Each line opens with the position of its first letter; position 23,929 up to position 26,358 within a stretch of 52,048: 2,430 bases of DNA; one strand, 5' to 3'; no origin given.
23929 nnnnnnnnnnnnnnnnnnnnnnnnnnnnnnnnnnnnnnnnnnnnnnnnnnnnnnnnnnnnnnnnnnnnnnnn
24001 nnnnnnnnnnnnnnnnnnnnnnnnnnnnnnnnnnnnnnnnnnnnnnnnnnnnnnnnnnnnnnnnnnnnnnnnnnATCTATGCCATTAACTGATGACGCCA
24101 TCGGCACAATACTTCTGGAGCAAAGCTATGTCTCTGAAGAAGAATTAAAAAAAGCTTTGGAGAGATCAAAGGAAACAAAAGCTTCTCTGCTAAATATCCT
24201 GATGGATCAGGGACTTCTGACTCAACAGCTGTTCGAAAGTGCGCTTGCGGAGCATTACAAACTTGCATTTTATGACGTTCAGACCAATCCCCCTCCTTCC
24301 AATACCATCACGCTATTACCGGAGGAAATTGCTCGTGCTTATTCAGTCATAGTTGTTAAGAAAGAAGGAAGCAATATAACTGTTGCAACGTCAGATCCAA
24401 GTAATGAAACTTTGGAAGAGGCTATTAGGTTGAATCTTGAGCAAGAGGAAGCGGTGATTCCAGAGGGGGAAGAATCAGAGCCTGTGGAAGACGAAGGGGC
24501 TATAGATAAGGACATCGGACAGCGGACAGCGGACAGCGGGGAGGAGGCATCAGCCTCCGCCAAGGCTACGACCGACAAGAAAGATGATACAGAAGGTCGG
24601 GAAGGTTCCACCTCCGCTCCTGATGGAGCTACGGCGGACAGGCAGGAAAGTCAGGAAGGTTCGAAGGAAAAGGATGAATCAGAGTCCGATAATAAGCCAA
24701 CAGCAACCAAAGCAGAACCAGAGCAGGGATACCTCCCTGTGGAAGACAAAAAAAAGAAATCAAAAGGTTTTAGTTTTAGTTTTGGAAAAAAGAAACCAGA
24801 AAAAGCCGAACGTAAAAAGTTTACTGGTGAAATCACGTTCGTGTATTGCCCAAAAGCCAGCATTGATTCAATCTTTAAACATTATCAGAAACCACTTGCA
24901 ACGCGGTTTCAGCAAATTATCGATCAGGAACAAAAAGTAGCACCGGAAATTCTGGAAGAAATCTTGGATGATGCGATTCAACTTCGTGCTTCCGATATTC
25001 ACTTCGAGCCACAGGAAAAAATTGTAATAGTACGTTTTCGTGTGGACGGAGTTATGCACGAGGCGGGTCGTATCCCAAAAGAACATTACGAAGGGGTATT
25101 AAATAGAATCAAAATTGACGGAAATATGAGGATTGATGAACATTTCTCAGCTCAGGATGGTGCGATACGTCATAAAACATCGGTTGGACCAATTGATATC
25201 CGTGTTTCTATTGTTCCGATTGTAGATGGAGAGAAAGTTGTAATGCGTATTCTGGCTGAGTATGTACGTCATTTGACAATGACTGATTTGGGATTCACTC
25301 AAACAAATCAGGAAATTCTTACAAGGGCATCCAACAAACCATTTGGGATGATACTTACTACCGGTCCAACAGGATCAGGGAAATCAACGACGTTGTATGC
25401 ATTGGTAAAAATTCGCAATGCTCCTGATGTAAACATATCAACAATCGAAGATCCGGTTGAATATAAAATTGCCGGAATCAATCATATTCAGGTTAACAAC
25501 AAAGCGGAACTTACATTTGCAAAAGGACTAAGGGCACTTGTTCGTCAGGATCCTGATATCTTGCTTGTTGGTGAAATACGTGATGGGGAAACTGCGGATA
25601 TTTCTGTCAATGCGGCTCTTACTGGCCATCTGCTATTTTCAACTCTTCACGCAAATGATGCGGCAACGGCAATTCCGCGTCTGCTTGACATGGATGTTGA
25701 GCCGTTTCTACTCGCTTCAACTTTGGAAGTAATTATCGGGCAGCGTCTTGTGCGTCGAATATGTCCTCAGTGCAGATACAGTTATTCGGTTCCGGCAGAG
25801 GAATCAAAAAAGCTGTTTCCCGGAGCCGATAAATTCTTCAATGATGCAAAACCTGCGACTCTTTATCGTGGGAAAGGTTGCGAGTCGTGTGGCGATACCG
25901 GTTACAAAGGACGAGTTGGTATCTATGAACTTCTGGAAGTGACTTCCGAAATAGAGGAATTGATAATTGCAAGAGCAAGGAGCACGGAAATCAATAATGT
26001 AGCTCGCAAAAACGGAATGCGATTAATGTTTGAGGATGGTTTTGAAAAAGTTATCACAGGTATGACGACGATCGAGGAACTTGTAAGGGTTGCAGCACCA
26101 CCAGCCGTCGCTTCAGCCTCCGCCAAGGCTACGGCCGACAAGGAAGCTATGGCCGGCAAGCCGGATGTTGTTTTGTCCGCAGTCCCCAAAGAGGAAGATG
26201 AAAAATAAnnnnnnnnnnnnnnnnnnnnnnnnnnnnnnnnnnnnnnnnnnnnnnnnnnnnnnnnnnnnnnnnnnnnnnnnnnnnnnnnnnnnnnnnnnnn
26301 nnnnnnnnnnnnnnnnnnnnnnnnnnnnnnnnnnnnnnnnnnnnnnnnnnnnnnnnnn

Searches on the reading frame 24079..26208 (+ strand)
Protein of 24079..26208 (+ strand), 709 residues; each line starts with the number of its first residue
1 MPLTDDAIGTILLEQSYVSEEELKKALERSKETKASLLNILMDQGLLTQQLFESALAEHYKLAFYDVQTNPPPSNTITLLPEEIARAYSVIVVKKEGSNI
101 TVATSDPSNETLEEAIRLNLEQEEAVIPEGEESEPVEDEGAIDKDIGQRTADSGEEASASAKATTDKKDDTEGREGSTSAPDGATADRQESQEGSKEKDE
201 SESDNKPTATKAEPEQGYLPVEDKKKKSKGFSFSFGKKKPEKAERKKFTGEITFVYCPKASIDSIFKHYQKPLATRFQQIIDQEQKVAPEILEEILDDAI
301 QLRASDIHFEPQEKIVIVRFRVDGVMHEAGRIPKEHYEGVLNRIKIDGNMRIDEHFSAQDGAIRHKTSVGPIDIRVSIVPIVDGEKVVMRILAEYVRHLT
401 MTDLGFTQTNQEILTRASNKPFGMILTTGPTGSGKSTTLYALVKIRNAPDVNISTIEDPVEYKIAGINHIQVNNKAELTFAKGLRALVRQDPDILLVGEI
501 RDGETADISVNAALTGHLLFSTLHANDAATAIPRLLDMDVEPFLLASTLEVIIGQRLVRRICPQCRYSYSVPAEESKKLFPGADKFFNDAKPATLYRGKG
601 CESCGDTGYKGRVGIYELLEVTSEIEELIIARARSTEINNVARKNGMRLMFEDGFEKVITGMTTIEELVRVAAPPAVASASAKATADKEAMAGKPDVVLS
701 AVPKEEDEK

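Call 12: search_protein_families(library=pfam, proteins=[window:24079-26208:+], max_evalue=0.001)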
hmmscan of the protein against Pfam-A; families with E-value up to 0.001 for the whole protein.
window:24079-26208:+ (709 aa): 2 families
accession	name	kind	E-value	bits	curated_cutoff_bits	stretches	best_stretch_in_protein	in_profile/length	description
PF00437.27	T2SSE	-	1e-119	399.9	24.9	1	286-670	6-370/370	Type II/IV secretion system protein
PF05157.20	MshEN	-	1.4e-10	41.4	23.1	1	60-122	1-63/90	MshEN domain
